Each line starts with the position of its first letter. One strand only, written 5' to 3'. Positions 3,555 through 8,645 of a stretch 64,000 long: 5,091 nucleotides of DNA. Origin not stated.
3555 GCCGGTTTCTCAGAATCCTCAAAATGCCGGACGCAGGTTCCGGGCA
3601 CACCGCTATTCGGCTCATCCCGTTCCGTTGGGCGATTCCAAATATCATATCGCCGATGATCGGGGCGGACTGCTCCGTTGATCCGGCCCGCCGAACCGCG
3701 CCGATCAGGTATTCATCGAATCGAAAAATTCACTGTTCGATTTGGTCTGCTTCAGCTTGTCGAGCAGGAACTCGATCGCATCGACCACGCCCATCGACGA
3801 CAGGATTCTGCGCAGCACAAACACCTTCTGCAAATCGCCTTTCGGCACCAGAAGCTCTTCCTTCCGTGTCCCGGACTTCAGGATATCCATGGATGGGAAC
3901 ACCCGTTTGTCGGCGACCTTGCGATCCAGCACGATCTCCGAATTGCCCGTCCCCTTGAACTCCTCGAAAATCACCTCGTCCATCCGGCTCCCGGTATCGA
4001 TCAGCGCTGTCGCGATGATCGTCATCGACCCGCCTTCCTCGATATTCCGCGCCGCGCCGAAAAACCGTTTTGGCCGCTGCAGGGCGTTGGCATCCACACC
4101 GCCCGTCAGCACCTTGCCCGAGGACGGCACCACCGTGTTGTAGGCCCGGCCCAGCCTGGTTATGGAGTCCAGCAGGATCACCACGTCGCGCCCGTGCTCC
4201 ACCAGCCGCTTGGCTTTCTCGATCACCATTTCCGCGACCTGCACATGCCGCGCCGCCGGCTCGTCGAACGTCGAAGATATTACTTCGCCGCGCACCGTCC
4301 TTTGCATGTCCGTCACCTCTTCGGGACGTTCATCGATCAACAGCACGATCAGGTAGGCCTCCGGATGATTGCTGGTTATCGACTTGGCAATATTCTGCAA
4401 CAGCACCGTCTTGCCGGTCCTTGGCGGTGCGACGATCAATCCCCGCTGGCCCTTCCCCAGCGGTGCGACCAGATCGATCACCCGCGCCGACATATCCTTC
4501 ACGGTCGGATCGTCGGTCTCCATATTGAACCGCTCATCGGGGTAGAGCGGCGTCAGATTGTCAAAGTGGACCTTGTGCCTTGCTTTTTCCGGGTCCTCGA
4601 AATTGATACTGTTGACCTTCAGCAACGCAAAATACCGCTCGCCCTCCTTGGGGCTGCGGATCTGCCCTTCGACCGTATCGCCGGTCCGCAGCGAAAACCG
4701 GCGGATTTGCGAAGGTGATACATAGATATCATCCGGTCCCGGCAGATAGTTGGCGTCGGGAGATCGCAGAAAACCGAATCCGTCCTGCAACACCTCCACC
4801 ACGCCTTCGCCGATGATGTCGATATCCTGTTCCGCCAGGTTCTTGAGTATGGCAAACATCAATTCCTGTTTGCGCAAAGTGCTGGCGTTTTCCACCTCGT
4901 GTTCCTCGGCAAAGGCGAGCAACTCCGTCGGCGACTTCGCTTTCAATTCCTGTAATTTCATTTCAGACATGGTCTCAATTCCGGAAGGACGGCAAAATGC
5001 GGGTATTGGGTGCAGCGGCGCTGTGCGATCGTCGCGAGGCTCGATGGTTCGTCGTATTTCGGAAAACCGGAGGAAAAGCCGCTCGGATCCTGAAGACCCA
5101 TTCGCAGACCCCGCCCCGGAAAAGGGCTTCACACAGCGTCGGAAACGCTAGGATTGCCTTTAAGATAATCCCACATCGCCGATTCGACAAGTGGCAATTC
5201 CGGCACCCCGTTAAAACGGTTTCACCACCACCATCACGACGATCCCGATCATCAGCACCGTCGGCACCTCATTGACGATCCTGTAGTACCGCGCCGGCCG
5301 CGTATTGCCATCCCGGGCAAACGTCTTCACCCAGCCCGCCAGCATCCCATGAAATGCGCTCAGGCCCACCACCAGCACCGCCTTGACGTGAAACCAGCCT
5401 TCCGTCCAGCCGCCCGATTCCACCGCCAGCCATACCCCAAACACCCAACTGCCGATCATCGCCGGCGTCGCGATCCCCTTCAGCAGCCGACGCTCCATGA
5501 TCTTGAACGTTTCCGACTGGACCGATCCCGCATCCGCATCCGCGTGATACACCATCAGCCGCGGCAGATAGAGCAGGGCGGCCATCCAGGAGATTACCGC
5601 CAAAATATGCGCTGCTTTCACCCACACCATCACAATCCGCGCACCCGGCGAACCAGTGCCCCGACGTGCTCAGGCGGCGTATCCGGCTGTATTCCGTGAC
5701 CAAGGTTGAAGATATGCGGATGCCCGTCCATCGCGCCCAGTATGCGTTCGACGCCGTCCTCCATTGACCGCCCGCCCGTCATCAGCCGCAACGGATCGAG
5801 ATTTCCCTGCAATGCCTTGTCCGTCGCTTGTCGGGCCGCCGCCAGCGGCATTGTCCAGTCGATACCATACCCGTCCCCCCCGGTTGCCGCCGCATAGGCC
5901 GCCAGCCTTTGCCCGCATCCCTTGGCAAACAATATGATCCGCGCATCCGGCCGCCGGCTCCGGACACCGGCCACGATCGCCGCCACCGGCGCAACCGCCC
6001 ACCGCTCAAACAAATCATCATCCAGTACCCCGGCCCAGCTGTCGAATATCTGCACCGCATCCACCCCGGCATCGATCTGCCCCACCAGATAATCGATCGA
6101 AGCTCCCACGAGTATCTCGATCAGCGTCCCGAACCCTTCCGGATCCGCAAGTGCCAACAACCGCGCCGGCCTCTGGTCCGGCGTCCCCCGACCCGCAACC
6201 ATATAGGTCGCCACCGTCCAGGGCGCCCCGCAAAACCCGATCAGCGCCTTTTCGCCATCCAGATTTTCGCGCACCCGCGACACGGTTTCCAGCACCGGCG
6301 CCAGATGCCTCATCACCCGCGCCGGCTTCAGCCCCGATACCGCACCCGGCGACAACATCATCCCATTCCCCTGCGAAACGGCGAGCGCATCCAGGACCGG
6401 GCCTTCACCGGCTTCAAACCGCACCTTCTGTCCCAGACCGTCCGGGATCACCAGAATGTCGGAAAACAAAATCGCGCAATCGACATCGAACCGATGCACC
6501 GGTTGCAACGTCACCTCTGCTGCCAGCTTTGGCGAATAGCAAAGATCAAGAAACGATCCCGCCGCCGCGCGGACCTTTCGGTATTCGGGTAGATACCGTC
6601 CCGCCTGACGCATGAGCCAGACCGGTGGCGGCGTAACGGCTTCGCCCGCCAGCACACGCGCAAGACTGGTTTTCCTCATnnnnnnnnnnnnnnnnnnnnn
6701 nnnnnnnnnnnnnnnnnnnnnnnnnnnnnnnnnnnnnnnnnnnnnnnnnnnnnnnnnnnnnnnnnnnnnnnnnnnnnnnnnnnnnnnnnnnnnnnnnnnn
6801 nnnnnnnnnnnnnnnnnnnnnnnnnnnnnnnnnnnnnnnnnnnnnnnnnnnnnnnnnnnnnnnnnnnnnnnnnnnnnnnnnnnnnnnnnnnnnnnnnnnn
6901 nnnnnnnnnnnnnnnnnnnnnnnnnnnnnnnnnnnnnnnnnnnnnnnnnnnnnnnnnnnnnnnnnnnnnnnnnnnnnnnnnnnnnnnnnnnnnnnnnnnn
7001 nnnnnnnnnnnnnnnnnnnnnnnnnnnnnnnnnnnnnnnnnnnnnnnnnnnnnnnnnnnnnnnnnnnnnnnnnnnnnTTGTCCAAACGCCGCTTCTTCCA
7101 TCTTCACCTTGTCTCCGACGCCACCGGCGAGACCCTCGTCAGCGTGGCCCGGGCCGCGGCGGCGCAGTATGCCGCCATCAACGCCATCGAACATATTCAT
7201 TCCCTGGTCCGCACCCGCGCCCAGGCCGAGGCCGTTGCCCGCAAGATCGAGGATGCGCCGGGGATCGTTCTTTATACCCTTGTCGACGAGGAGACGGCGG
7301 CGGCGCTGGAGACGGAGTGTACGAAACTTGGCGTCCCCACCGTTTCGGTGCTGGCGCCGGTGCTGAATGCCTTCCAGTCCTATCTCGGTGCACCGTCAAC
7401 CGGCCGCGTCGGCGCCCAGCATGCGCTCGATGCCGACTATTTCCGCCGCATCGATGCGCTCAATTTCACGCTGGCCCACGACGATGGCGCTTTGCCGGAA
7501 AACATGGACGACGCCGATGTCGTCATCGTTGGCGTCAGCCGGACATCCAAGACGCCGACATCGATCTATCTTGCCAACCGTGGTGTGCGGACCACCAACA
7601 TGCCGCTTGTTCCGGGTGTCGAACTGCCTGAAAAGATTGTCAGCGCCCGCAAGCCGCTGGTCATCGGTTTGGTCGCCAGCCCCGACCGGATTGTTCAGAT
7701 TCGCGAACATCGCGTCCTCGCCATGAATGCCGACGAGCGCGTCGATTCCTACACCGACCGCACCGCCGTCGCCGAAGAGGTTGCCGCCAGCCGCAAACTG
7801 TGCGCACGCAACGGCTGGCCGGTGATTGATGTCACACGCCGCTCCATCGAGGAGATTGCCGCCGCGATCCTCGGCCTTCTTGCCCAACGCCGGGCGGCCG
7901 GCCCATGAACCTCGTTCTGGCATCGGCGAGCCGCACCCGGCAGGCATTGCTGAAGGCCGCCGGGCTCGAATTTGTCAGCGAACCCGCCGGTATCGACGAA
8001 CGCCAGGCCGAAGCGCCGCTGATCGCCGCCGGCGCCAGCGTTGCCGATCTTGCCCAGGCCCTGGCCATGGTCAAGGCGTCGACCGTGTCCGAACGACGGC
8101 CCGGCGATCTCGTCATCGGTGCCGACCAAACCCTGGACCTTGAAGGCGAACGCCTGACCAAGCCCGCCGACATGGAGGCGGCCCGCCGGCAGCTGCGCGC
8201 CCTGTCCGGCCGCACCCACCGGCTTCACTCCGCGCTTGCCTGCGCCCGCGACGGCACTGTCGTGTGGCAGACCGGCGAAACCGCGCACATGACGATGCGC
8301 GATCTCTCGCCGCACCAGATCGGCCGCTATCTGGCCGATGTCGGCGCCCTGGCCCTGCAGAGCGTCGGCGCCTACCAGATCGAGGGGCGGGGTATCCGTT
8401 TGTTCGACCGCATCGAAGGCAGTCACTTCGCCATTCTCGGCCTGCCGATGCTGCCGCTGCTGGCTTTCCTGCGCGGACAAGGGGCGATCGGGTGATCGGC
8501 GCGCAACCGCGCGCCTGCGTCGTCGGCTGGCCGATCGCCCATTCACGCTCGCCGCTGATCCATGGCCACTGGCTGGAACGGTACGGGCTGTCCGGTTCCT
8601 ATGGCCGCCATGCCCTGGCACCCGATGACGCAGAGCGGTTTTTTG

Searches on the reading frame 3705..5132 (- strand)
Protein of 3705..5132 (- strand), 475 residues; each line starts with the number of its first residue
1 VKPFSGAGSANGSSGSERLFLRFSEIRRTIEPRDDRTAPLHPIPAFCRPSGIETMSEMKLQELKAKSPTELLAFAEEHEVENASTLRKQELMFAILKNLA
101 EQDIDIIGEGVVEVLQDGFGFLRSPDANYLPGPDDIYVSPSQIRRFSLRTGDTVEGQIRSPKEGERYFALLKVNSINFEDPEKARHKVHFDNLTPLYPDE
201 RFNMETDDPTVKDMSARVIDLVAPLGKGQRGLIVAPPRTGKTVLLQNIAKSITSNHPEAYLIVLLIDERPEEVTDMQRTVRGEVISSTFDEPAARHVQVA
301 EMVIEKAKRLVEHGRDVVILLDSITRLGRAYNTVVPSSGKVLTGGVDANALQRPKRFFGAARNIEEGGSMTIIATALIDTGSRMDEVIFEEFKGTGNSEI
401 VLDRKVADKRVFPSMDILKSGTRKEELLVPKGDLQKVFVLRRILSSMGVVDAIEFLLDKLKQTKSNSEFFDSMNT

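Call 83: search_protein_families(library=pfam, proteins=[window:3705-5132:-], max_evalue=0.001)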
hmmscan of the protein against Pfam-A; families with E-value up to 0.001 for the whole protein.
window:3705-5132:- (475 aa): 6 families
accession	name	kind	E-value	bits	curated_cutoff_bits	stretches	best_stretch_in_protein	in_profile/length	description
PF07497.18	Rho_RNA_bind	-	1.5e-34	118.1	27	1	109-182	2-73/73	Rho termination factor, RNA-binding domain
PF00006.31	ATP-synt_ab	-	4.4e-28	98.8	29.5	1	217-420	3-211/213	ATP synthase alpha/beta family, nucleotide-binding domain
PF07498.18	Rho_N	-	2.9e-17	62.8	24.9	1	62-103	1-42/43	Rho termination factor, N-terminal domain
PF08206.17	OB_RNB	-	6.5e-05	23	24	1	110-164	1-48/58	Ribonuclease B OB domain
PF13401.12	AAA_22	-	0.00083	20.1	27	0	231-327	8-96/130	AAA domain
PF05729.18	NACHT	-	0.00091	19.5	26.7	0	240-330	12-96/167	NACHT domain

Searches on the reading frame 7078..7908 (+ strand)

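Call 83: search_protein_families(library=pfam, proteins=[window:7078-7908:+], max_evalue=0.001)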
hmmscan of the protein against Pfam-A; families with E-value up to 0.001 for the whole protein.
window:7078-7908:+ (276 aa): 1 family
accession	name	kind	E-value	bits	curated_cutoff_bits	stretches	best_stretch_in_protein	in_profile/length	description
PF03618.20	Kinase-PPPase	-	2.5e-90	303.1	23.5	1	9-265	1-256/256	Kinase/pyrophosphorylase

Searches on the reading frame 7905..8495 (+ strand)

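Call 83: search_protein_families(library=pfam, proteins=[window:7905-8495:+], max_evalue=0.001)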
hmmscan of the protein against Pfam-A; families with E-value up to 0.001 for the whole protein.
window:7905-8495:+ (196 aa): 1 family
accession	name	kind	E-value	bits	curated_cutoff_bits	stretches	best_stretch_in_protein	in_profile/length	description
PF02545.19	Maf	-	7.1e-45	153.4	27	1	2-190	1-185/187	Maf-like protein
